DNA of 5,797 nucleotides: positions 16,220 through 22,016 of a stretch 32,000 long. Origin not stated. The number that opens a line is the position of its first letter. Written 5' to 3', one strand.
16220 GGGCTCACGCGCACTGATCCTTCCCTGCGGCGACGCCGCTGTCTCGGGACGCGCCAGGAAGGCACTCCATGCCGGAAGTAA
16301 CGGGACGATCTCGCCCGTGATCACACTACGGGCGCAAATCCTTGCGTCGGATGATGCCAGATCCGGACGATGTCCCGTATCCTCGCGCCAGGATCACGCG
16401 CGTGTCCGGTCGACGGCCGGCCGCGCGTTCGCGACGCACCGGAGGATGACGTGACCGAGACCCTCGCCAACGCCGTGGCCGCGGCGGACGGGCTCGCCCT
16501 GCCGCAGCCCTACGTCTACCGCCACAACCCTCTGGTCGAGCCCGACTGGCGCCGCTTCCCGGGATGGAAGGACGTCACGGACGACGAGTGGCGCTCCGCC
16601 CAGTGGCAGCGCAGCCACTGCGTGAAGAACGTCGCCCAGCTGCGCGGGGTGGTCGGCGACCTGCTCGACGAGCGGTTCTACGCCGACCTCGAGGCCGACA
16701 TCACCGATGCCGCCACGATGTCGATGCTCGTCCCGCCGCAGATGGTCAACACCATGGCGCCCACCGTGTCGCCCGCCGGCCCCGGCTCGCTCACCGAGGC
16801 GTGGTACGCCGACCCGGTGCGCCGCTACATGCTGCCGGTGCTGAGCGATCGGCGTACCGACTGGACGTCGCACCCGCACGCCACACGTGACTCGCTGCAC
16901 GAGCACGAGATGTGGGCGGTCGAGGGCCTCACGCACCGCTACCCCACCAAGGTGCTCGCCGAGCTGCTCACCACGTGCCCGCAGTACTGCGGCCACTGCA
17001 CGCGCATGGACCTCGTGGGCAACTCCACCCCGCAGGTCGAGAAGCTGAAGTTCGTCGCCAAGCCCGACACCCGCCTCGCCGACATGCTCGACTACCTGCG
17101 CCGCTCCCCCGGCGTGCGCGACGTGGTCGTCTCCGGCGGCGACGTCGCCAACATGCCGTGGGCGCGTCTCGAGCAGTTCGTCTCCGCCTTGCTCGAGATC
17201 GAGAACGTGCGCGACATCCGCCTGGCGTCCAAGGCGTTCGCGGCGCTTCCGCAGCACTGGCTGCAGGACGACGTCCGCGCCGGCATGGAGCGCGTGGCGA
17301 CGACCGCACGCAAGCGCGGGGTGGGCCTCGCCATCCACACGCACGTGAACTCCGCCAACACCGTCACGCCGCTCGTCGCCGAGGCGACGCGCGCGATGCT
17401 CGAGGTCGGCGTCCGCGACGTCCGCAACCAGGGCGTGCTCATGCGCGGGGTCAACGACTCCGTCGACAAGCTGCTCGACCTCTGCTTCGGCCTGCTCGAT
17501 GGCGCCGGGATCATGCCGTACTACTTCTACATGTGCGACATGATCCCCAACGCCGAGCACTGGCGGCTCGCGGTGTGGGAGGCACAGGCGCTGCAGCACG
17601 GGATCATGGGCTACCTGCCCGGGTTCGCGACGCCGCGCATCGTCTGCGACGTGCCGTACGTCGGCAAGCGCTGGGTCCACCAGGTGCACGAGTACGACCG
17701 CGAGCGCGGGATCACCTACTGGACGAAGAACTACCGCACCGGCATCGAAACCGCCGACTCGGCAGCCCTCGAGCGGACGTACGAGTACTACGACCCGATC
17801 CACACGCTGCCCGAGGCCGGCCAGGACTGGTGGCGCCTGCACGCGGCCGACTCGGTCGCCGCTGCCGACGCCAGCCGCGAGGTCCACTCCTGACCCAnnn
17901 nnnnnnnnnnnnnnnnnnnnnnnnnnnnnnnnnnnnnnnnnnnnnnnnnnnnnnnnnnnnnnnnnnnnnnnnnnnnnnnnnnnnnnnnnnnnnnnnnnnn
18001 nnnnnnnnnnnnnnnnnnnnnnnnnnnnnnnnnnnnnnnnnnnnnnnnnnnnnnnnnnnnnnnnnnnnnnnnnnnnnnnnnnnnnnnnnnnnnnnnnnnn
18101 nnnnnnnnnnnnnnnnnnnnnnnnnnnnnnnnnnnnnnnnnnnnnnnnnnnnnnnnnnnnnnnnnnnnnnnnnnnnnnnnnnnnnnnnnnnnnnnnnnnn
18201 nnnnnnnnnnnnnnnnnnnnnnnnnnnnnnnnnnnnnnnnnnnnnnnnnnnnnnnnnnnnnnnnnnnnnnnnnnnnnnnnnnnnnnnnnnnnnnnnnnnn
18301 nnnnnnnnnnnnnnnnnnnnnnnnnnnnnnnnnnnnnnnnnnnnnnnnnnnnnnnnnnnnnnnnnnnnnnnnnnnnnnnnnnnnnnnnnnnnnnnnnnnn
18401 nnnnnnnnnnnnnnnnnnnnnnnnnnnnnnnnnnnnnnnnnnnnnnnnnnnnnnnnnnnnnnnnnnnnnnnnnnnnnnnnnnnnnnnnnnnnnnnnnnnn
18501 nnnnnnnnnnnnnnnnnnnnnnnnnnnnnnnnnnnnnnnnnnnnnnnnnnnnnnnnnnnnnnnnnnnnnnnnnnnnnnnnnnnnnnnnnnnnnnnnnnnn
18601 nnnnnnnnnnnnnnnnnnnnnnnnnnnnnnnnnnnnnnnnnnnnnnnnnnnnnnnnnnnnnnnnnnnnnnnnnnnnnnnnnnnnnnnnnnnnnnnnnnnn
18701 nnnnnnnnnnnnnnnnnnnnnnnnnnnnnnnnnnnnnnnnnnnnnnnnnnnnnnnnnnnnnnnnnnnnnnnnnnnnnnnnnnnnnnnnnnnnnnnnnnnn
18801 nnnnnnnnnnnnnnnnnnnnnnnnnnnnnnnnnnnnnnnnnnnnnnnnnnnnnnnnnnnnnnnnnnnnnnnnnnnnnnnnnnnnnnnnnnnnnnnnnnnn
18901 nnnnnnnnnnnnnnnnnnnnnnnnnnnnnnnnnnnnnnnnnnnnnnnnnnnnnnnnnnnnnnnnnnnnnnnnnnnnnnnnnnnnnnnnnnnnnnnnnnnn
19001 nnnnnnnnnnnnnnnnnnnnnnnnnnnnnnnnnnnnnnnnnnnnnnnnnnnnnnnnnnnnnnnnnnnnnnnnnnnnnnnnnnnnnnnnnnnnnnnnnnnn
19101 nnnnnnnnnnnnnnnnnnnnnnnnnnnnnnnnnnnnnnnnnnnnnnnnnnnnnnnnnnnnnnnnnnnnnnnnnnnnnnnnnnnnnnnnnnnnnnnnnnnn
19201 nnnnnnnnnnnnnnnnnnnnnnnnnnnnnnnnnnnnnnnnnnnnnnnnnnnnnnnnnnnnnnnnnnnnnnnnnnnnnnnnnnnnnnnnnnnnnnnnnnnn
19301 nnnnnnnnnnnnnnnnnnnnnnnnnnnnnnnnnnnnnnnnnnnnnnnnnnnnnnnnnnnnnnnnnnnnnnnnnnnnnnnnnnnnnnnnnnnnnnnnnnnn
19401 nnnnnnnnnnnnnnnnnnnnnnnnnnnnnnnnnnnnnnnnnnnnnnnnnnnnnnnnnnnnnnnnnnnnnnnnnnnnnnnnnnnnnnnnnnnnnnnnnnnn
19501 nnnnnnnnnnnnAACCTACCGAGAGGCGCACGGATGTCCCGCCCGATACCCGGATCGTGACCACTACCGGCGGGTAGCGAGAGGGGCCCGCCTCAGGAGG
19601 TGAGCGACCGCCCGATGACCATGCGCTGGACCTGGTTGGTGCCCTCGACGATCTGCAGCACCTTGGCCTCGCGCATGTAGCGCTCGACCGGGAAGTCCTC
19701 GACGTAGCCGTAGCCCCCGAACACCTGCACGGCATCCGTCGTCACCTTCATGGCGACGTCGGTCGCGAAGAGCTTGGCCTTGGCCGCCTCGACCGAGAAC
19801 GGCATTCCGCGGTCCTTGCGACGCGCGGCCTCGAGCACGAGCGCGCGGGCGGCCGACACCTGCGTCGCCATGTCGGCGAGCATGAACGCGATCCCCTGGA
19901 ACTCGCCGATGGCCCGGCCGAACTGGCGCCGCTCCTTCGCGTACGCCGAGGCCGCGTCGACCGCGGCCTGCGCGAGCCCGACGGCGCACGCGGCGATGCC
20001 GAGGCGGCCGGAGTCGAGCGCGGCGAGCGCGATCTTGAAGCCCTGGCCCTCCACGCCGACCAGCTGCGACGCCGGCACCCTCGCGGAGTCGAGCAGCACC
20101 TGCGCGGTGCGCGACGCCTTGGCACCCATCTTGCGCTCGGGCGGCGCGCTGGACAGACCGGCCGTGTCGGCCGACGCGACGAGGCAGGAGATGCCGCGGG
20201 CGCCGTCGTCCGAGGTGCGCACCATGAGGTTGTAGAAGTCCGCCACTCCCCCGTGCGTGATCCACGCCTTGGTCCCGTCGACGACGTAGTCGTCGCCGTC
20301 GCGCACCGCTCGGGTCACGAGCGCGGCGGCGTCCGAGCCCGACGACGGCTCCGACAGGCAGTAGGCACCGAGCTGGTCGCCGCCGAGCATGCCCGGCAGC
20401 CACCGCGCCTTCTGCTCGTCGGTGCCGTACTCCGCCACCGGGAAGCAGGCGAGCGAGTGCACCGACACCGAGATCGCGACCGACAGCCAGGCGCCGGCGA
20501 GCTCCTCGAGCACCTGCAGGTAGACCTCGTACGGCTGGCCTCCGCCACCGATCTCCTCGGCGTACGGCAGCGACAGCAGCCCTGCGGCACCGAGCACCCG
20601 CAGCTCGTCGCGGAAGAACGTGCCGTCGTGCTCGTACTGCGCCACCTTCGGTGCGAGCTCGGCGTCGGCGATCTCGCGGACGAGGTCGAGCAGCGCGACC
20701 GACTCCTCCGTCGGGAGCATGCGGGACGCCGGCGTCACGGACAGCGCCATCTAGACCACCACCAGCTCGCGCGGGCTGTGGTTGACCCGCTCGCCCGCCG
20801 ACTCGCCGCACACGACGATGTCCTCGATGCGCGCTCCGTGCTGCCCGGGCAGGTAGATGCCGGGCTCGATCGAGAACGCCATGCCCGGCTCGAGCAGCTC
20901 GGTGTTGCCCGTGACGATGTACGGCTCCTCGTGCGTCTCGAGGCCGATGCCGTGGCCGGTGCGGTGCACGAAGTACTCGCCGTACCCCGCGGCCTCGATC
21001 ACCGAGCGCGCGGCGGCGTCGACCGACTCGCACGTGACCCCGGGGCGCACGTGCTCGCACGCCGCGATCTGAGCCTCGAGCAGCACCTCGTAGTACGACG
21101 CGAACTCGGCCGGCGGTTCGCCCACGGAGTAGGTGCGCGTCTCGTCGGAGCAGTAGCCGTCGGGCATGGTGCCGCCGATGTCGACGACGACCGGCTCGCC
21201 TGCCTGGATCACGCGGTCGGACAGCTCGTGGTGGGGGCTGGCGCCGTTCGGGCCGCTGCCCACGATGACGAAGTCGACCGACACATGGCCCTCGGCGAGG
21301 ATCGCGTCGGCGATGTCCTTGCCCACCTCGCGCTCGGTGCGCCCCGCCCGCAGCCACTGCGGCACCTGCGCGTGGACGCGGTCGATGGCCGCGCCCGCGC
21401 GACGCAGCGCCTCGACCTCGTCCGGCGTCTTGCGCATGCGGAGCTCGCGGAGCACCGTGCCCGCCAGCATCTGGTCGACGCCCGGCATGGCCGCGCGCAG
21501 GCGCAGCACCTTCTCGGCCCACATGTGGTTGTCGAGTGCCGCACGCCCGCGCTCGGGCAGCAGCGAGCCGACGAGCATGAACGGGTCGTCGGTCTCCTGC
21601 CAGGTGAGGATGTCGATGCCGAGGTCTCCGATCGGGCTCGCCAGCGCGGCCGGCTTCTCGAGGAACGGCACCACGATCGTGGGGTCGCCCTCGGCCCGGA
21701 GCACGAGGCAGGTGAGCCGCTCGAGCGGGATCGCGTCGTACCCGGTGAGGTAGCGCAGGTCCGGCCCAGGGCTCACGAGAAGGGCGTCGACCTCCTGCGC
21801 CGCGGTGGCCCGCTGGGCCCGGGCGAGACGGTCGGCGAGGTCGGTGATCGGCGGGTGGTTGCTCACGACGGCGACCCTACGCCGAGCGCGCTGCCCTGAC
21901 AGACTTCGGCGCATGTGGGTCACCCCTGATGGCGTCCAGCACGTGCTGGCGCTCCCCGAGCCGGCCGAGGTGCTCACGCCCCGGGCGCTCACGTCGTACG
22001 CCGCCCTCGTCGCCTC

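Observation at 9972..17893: Lysine to 3,5-diaminohexanoate operon that contains Kal but lacks the Kce step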

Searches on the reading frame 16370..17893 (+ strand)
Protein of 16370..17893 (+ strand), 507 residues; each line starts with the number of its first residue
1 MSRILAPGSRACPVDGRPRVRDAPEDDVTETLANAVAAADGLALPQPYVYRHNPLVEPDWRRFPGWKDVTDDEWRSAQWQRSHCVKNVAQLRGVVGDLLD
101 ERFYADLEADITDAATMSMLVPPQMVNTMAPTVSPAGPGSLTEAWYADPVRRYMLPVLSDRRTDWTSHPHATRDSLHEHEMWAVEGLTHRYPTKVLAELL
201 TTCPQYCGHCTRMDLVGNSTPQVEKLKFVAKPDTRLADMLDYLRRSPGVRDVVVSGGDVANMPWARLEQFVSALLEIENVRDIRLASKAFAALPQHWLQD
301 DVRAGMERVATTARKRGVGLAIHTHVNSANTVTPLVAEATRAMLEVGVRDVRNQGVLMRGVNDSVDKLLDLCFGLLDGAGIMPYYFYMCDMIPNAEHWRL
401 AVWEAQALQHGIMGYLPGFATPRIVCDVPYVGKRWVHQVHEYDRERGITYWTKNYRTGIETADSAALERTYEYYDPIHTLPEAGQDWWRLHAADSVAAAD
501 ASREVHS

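Call 6: search_protein_families(library=pfam, proteins=[window:16370-17893:+], max_evalue=0.01)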
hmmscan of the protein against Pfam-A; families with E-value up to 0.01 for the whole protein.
window:16370-17893:+ (507 aa): 1 family
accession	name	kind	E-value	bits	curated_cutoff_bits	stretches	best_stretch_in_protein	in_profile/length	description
PF04055.27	Radical_SAM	-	0.0029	18.2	29.5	0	201-371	5-165/166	Radical SAM superfamily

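Call 7: search_protein_families(library=ncbifam, proteins=[window:16370-17893:+], max_evalue=0.01)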
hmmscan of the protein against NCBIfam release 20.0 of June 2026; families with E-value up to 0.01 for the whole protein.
window:16370-17893:+ (507 aa): 6 families
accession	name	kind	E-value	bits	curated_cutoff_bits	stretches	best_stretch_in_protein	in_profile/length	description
TIGR00238.1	TIGR00238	subfamily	5.6e-44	150.5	199.2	1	66-428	6-329/331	KamA family radical SAM protein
TIGR03820.1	lys_2_3_AblA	equivalog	1.2e-43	149.4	525.4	1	70-432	3-328/417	lysine 2,3-aminomutase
TIGR03822.1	AblA_like_2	hypoth_equivalog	1.5e-39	135.9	396.25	1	141-433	40-312/321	lysine-2,3-aminomutase-like protein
TIGR04468.1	arg_2_3_am_muta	equivalog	2.7e-35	122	600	1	149-456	60-345/351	arginine 2,3-aminomutase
TIGR03821.1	EFP_modif_epmB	equivalog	1.3e-32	113.1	369.3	1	147-429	54-313/321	EF-P beta-lysylation protein EpmB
TIGR04368.1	Glu_2_3_NH3_mut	equivalog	8.9e-31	106.8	650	1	69-430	50-370/404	glutamate 2,3-aminomutase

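Call 47: search_solved_structures(query=window:16370-17893:+, max_evalue=0.00001, show_alignments=1)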
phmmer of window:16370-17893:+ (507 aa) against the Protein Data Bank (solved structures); distinct sequences matched with E-value up to 0.00001: 1.
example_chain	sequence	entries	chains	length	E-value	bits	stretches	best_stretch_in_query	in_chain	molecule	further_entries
2a5h_A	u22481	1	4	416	6.7e-39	137.6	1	61-433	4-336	L-lysine 2,3-aminomutase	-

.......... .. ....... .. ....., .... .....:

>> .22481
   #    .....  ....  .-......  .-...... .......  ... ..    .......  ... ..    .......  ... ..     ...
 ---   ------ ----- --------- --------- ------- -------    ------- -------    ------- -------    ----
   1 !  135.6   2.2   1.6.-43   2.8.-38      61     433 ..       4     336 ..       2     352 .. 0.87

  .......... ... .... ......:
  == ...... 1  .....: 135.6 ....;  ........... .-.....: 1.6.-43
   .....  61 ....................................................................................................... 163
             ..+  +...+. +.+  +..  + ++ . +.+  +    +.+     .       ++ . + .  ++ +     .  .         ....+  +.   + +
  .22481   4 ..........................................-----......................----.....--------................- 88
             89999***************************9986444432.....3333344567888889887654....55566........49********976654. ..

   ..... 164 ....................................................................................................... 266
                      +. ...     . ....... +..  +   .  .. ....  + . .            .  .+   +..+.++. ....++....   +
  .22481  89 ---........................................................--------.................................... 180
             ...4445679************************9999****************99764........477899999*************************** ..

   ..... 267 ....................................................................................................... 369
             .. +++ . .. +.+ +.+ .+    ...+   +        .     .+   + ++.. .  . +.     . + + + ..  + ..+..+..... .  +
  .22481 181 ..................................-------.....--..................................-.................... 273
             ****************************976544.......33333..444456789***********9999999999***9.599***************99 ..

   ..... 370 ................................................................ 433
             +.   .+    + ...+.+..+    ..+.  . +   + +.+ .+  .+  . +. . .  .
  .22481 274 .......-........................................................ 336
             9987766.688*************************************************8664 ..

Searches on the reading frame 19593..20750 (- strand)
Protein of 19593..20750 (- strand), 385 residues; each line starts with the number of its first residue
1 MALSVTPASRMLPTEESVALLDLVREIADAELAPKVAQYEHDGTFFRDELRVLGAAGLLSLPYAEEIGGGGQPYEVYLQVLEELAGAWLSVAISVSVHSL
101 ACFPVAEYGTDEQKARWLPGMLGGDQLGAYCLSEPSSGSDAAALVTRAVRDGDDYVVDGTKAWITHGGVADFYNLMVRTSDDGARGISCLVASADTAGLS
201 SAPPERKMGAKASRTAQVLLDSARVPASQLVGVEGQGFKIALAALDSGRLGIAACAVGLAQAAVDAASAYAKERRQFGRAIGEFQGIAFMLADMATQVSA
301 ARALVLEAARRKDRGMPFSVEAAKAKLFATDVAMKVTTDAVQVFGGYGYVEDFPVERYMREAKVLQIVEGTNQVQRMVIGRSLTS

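Call 10: search_protein_families(library=pfam, proteins=[window:19593-20750:-], max_evalue=0.001)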
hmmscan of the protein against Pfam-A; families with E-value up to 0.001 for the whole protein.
window:19593-20750:- (385 aa): 5 families
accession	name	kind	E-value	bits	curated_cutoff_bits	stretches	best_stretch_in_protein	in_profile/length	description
PF00441.29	Acyl-CoA_dh_1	-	2.6e-49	167.6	22.4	1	235-383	1-149/150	Acyl-CoA dehydrogenase, C-terminal domain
PF02771.21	Acyl-CoA_dh_N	-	4.9e-28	98.2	22.9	1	14-124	1-112/113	Acyl-CoA dehydrogenase, N-terminal domain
PF08028.16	Acyl-CoA_dh_2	-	1.1e-23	84.4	22.7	1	250-372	1-133/134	Acyl-CoA dehydrogenase, C-terminal domain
PF02770.24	Acyl-CoA_dh_M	-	6.7e-21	74.7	33.3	1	129-221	1-95/97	Acyl-CoA dehydrogenase, middle domain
PF22924.1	ACOX_C_alpha1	-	6.8e-05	23.2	27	0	318-383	103-168/169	Acyl-CoA oxidase, C-alpha1 domain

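Call 67: search_protein_families(library=ncbifam, proteins=[window:19593-20750:-], max_evalue=0.00001)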
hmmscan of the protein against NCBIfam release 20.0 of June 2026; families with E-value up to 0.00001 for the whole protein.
window:19593-20750:- (385 aa): 22 families
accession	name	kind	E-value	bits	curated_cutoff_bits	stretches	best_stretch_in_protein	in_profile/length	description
NF042972.1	AcrlCoAredClosAcrC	equivalog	3.1e-110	368.4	640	1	14-383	6-376/378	acryloyl-CoA reductase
NF043006.1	CyhCrbnylCoADH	equivalog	6.7e-100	334.7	650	1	14-383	5-375/380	cyclohexane-1-carbonyl-CoA dehydrogenase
NF042439.1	SulpropCoADesulf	equivalog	4.7e-85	285.6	600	1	24-382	4-369/379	3-sulfinopropanoyl-CoA desulfinase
NF045552.1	GlutCoADH_Des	equivalog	2.9e-76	257.1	470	1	16-380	8-376/387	glutaryl-CoA dehydrogenase Acd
NF058590.1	AcCoDHFadEBacil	equivalog_domain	4.4e-76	256.6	600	2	14-309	22-317/586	acyl-CoA dehydrogenase FadE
NF045652.1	ProlPCPDhRedW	equivalog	2e-69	234.2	650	1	17-383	4-373/376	L-prolyl-[peptidyl-carrier protein] dehydrogenase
TIGR03207.1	cyc_hxne_CoA_dh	equivalog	1e-63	215.4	575.35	1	15-382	3-370/372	cyclohexanecarboxyl-CoA dehydrogenase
NF008997.0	PRK12341.1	equivalog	5.4e-58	196.9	537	1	14-383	6-376/382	acyl-CoA dehydrogenase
NF053553.1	prodigi_MBC_PigA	equivalog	1.2e-56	192.6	500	1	16-383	8-379/381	prodigiosin MBC biosynthesis dehydrogenase PigA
NF052270.1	Staph_DH_FadE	equivalog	1.2e-45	156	600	1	14-384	22-394/400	acyl-CoA dehydrogenase FadE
NF002885.1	PRK03354.1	equivalog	3.6e-41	141.5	540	1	60-382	53-372/378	crotonobetainyl-CoA dehydrogenase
NF049984.1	Rv1679_FadE16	equivalog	1.1e-38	133.4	600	1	36-384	16-366/371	Rv1679 family acyl-CoA dehydrogenase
NF007000.1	PRK09463.1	subfamily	1.3e-32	113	600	1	53-378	82-429/726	acyl-CoA dehydrogenase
NF009586.0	PRK13026.1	subfamily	3e-29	101.9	608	1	55-377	119-463/777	acyl-CoA dehydrogenase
TIGR03203.1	pimD_small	equivalog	1.5e-27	96.7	652.7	1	43-365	36-358/378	pimeloyl-CoA dehydrogenase small subunit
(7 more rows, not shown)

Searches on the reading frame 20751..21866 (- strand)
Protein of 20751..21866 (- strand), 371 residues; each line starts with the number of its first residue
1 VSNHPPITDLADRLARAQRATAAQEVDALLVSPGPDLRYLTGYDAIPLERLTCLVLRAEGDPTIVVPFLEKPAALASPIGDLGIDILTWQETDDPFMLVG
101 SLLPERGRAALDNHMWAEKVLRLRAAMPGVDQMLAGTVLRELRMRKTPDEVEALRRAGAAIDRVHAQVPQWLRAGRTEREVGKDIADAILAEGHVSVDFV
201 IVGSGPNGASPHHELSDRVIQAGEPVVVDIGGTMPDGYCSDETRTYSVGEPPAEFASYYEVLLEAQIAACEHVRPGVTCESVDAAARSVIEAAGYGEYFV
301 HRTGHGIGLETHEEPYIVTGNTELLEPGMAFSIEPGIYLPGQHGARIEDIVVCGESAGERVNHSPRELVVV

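Call 10: search_protein_families(library=pfam, proteins=[window:20751-21866:-], max_evalue=0.001)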
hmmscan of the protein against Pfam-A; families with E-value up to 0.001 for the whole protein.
window:20751-21866:- (371 aa): 2 families
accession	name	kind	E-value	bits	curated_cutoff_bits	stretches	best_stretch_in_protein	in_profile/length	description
PF00557.29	Peptidase_M24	-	1.6e-66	224.5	23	1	152-354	1-207/208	Metallopeptidase family M24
PF01321.24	Creatinase_N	-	5.2e-15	56.6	22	1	13-144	1-127/128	Creatinase/Prolidase N-terminal domain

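Call 67: search_protein_families(library=ncbifam, proteins=[window:20751-21866:-], max_evalue=0.00001)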
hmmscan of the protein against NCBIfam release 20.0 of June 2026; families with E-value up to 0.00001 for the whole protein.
window:20751-21866:- (371 aa): 14 families
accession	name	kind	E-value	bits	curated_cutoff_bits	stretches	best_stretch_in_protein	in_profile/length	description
NF007310.0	PRK09795.1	equivalog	2.6e-58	197.6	393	1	137-368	119-355/361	aminopeptidase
NF040821.1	dipep_PepQ_Arch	equivalog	1.5e-52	178.8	630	1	14-369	3-346/346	Xaa-Pro dipeptidase PepQ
NF038259.1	ectoine_DoeA_2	exception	5.1e-25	88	575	1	138-368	146-383/386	ectoine hydrolase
TIGR02993.1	ectoine_eutD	equivalog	1e-22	80.9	613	1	112-370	124-389/391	ectoine hydrolase DoeA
NF011720.0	PRK15173.1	subfamily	4.9e-21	75.1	420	1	123-369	93-340/343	peptidase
NF011173.0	PRK14575.1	equivalog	6.8e-21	74.7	850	1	123-369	156-403/406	putative peptidase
NF008131.0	PRK10879.1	equivalog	4.8e-20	71.7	465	1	138-349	166-405/438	Xaa-Pro aminopeptidase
NF011174.0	PRK14576.1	subfamily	3.8e-18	65.5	487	1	126-365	158-398/405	putative endopeptidase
TIGR00500.1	met_pdase_I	equivalog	1.1e-16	61.1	171.35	1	147-338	5-204/247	type I methionyl aminopeptidase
NF010133.0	PRK13607.1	equivalog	1.7e-11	43.7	339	1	138-289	154-304/443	Xaa-Pro dipeptidase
NF043017.1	DimsulpropLyDddP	equivalog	4.9e-10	38.8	600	1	129-365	189-437/443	dimethylsulfonioproprionate lyase DddP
NF008970.0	PRK12318.1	equivalog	2.6e-09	36.8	267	1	217-339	123-246/291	methionyl aminopeptidase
NF005583.0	PRK07281.1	equivalog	4.7e-07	29.3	445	1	237-337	132-235/286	methionyl aminopeptidase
NF009533.0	PRK12897.1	equivalog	5.9e-06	25.8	488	0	146-337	5-204/248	type I methionyl aminopeptidase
